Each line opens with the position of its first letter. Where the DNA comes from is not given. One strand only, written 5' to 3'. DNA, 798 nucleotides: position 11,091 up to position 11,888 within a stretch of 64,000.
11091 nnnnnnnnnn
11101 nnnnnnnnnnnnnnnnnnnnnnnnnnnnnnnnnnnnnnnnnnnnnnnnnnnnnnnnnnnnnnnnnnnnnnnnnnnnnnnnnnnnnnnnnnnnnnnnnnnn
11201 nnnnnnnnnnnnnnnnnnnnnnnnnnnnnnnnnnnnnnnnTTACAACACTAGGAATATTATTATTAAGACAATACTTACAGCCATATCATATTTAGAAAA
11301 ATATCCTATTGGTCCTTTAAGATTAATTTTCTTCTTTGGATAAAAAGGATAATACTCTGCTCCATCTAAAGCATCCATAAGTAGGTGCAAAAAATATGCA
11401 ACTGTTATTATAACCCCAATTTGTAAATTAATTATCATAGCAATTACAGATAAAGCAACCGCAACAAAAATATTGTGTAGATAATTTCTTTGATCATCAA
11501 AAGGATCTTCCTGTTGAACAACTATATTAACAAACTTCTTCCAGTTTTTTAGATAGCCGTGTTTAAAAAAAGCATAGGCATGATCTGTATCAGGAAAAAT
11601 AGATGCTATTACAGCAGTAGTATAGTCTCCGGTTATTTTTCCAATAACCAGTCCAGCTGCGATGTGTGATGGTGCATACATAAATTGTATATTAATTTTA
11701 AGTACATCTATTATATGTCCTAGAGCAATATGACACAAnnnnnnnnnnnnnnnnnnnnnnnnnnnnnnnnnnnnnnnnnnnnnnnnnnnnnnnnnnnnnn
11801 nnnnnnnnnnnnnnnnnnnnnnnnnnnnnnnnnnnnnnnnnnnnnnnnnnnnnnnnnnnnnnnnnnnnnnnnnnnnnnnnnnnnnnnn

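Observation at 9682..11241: Two-Cys CsoR-family repressor with GC-palindrome operator upstream of trxB-trxA-gdh-maeA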

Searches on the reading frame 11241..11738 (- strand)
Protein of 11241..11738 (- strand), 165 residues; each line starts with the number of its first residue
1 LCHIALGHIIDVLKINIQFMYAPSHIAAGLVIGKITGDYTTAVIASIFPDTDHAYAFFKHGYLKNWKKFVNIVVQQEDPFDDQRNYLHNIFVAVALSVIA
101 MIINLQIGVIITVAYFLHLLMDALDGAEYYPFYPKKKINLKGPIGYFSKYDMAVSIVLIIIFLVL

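Call 4: search_protein_families(library=pfam, proteins=[window:11241-11738:-], max_evalue=0.01)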
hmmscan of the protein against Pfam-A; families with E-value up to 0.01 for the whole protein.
window:11241-11738:- (165 aa): 1 family
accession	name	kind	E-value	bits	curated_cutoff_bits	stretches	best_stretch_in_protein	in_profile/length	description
PF04307.19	YdjM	-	1.2e-10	41.6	29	1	36-155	27-141/176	YdjM inner membrane protein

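Call 49: search_protein_families(library=ncbifam, proteins=[window:11241-11738:-], max_evalue=0.001)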
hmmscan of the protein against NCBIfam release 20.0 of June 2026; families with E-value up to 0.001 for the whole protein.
window:11241-11738:- (165 aa): 0 families
